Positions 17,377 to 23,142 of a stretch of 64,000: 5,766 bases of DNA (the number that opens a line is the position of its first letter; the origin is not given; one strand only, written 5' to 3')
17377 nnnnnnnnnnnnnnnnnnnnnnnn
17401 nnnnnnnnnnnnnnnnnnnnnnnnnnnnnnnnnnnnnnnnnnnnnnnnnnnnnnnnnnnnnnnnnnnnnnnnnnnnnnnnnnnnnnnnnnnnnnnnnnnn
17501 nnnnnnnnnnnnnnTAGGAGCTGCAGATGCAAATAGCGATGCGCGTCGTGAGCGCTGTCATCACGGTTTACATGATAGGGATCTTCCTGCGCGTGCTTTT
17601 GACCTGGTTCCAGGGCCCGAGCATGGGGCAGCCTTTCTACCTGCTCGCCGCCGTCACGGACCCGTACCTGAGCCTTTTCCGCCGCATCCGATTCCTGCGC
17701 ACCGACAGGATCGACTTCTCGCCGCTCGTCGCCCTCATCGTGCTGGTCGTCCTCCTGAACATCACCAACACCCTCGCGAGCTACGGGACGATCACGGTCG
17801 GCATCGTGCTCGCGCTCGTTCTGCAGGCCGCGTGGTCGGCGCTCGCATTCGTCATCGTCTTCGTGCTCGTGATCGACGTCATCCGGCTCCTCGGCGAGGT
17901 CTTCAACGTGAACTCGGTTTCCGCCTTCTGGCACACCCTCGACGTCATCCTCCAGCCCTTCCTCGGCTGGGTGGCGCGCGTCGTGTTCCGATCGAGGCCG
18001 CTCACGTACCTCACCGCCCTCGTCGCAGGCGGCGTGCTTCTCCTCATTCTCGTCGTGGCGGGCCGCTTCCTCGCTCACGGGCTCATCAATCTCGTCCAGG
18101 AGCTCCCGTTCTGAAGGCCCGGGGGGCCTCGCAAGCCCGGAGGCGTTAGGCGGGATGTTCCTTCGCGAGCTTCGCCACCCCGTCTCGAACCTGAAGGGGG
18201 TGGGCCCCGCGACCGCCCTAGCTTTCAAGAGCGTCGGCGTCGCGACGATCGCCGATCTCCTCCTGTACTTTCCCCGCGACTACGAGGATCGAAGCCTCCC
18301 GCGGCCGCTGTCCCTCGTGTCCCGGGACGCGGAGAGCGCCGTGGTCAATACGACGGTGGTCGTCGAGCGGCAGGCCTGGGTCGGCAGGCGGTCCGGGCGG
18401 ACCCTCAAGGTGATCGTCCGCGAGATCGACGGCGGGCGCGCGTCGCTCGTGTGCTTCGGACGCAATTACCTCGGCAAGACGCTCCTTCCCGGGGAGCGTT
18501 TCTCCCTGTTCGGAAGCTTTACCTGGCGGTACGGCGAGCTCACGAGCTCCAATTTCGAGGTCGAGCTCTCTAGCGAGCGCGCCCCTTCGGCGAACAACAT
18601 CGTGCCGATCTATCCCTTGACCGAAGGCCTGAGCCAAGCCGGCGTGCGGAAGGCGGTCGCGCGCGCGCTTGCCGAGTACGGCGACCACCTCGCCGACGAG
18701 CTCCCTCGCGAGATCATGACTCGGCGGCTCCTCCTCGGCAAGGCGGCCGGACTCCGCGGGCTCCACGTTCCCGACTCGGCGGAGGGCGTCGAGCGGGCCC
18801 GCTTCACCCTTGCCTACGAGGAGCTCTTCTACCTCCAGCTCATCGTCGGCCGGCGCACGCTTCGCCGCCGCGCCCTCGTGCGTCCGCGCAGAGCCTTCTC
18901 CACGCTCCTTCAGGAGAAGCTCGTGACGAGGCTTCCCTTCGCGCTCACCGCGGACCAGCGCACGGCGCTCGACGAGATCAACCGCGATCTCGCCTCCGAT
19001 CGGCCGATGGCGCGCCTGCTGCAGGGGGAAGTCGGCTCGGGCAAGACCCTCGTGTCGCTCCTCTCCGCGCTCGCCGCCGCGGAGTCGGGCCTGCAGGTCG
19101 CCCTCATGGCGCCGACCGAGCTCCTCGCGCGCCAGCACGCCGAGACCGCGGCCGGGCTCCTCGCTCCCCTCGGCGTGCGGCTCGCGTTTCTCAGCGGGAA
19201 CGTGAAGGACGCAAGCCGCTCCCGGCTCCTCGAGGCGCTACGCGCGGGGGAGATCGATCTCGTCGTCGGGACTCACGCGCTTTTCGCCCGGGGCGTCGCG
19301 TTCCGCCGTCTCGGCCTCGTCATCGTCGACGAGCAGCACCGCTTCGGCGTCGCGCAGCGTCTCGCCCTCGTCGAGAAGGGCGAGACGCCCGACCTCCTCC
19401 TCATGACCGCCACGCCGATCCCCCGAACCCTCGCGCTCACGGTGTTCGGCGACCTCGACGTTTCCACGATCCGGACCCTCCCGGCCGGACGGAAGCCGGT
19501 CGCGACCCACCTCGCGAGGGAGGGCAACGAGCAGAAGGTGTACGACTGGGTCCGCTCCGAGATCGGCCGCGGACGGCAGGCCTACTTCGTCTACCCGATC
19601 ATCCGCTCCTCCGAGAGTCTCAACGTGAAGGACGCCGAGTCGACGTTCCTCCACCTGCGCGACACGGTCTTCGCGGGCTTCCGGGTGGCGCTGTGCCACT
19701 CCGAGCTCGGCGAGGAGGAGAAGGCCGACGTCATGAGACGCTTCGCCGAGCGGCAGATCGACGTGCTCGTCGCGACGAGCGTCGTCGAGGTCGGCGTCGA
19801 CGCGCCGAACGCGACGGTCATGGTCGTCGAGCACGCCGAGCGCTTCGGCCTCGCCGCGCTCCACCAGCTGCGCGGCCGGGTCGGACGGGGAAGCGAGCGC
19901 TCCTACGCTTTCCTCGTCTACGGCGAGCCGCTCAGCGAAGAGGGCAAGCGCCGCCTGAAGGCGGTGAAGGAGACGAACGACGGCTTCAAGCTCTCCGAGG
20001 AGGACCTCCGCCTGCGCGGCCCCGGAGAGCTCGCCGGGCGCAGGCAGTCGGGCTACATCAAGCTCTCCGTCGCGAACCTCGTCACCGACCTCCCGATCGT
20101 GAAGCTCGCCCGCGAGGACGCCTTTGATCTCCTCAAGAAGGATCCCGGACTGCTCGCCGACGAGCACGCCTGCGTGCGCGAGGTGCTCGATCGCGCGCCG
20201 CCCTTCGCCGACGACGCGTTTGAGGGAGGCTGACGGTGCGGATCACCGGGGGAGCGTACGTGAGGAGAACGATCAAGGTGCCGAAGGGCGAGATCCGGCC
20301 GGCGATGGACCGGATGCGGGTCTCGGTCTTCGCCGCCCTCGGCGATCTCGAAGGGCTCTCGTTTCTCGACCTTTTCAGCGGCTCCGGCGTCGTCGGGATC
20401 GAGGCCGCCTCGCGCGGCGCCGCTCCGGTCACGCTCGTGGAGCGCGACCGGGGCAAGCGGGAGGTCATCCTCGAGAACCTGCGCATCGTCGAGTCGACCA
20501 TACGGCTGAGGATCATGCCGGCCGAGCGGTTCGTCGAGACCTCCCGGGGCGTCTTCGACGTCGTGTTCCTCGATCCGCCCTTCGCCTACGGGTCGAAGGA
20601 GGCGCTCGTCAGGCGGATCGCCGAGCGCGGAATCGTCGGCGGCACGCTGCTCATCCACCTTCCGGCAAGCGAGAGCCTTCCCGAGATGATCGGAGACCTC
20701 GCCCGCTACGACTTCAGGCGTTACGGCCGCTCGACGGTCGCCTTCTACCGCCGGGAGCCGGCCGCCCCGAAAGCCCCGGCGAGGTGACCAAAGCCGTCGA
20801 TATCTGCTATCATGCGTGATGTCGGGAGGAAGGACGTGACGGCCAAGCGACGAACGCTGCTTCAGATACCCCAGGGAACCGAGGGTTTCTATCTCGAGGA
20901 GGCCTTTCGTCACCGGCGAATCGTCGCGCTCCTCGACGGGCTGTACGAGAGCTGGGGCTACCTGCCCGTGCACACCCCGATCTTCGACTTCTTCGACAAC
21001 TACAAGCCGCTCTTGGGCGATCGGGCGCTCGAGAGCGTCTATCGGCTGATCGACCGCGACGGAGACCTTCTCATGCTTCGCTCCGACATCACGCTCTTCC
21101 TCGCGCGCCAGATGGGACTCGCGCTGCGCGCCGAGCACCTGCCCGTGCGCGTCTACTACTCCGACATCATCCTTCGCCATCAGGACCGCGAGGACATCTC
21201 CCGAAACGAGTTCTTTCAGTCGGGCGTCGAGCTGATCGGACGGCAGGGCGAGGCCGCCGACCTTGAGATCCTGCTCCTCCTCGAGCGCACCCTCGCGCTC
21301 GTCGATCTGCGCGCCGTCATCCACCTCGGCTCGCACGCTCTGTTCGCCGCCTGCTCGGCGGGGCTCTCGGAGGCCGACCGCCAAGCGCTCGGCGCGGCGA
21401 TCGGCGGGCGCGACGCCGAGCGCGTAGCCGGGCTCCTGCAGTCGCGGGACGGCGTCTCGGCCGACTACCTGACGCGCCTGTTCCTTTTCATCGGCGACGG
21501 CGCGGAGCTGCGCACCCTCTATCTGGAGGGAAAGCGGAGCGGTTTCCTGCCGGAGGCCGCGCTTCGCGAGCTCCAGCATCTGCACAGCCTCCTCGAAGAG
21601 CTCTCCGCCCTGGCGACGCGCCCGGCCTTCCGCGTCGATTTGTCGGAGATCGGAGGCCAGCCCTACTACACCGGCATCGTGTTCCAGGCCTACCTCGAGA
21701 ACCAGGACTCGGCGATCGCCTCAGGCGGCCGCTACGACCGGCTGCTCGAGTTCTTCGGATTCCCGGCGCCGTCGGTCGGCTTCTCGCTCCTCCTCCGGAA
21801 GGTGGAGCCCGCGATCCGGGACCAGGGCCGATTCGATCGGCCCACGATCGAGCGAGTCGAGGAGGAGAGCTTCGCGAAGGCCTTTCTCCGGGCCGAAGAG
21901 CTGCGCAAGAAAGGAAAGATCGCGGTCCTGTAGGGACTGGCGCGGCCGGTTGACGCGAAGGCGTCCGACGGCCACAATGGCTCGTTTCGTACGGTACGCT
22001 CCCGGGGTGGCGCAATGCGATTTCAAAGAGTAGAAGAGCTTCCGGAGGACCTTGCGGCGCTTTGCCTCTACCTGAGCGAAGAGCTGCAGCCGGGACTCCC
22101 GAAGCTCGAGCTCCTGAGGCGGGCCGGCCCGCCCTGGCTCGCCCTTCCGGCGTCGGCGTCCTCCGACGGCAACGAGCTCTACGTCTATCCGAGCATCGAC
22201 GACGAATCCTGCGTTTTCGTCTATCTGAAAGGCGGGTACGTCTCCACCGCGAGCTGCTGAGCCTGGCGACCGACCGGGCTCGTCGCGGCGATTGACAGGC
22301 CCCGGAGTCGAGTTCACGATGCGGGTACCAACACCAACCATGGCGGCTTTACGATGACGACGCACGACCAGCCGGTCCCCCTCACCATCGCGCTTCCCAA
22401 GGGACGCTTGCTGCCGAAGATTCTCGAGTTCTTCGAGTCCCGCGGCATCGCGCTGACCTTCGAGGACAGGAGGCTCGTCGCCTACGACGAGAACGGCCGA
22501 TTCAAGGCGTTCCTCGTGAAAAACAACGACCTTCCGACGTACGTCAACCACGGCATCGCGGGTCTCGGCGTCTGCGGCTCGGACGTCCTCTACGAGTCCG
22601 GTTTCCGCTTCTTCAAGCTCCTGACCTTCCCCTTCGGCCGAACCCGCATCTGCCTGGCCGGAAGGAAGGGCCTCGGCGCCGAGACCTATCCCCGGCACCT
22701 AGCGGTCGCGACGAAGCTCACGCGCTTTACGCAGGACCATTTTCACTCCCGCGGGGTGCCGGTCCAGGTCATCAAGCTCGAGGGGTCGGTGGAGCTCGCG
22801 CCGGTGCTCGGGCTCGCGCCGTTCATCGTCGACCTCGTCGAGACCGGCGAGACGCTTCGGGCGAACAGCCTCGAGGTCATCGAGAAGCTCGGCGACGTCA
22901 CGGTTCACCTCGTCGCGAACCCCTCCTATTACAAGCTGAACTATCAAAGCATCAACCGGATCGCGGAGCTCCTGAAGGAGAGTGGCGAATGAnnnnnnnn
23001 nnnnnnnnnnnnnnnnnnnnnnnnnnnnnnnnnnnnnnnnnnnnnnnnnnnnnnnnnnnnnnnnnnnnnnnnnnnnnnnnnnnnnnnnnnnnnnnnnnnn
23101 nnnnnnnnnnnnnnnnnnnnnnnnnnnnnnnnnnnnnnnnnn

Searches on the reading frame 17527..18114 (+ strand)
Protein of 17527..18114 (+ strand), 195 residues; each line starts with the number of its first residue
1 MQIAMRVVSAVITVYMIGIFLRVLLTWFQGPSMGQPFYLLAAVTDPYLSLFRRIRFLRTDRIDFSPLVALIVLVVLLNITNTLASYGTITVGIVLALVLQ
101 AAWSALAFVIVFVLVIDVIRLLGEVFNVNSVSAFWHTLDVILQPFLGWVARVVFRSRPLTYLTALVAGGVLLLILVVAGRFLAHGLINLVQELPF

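Call 12: search_protein_families(library=pfam, proteins=[window:17527-18114:+], max_evalue=0.001)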
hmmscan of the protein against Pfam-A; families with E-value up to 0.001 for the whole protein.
window:17527-18114:+ (195 aa): 1 family
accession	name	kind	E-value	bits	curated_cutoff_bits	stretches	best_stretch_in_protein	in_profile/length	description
PF02325.22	YGGT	-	5e-15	56.1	27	1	11-79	3-69/70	YGGT family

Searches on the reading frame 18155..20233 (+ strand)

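Call 12: search_protein_families(library=pfam, proteins=[window:18155-20233:+], max_evalue=0.001)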
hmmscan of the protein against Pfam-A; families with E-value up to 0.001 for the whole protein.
window:18155-20233:+ (692 aa): 8 families
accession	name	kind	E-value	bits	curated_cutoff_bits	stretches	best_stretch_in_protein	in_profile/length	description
PF00270.35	DEAD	-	1.6e-21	77.2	26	1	266-426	2-164/167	DEAD/DEAH box helicase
PF00271.37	Helicase_C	-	2.5e-19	70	23.5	1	493-578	30-108/110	Helicase conserved C-terminal domain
PF17191.10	RecG_wedge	-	5.3e-19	68.8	23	1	13-172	5-159/162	RecG wedge domain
PF19833.4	RecG_dom3_C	-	1.8e-14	54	26.8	1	607-676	1-71/87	ATP-dependent DNA helicase RecG, domain 3, C-terminal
PF04851.21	ResIII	-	2.6e-07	31.1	22.5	1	264-421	4-162/164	Type III restriction enzyme, res subunit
PF22590.2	Cas3-like_C_2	-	6.7e-06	26.8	27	1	490-579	11-104/106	CRISPR-associated nuclease/helicase Cas3, C-terminal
PF13604.12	AAA_30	-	3e-05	24.3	27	1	264-408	2-111/191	AAA domain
PF07517.20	SecA_DEAD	-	0.00012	21.9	24.6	1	292-357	98-163/290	SecA DEAD-like domain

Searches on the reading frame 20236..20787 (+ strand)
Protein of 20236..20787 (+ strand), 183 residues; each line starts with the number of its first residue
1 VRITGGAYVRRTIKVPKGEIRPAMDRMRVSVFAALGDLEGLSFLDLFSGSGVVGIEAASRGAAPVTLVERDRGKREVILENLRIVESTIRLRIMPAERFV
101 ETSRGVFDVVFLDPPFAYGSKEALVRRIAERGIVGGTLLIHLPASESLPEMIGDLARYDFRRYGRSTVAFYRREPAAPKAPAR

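Call 12: search_protein_families(library=pfam, proteins=[window:20236-20787:+], max_evalue=0.001)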
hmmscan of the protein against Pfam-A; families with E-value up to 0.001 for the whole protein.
window:20236-20787:+ (183 aa): 2 families
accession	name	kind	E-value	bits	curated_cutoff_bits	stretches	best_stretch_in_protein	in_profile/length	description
PF03602.21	Cons_hypoth95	-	3.3e-37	128.3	24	1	1-172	1-182/182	Conserved hypothetical protein 95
PF05175.20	MTS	-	0.00017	21.7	23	1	42-126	34-120/170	Methyltransferase small domain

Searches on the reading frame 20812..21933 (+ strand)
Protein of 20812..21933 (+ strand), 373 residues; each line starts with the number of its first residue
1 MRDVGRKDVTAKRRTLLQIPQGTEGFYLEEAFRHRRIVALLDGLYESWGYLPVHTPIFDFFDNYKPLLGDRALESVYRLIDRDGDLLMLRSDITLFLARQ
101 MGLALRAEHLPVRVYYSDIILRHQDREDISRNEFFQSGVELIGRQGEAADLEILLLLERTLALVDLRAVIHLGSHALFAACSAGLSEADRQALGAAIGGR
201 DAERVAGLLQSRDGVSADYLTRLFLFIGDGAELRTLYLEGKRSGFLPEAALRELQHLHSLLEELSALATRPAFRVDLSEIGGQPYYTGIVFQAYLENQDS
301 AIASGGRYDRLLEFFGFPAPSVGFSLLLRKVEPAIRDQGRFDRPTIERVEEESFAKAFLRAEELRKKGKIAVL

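Call 12: search_protein_families(library=pfam, proteins=[window:20812-21933:+], max_evalue=0.001)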
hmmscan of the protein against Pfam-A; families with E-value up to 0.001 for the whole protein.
window:20812-21933:+ (373 aa): 1 family
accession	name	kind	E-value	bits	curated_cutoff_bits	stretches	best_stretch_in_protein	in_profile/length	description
PF13393.11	tRNA-synt_His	-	5.9e-54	183.8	25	1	26-331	5-308/308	Histidyl-tRNA synthetase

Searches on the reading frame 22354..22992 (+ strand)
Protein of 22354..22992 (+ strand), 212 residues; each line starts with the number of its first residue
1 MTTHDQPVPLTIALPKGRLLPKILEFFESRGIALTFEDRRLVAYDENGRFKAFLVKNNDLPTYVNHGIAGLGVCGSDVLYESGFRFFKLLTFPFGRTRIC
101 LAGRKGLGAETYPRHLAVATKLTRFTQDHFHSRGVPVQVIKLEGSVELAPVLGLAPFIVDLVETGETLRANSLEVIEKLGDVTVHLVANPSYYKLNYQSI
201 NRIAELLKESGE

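Call 12: search_protein_families(library=pfam, proteins=[window:22354-22992:+], max_evalue=0.001)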
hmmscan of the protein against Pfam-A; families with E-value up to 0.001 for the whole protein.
window:22354-22992:+ (212 aa): 1 family
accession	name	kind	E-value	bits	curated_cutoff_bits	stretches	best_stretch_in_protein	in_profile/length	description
PF01634.23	HisG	-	8.2e-42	143.3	25.5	1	56-208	1-157/158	ATP phosphoribosyltransferase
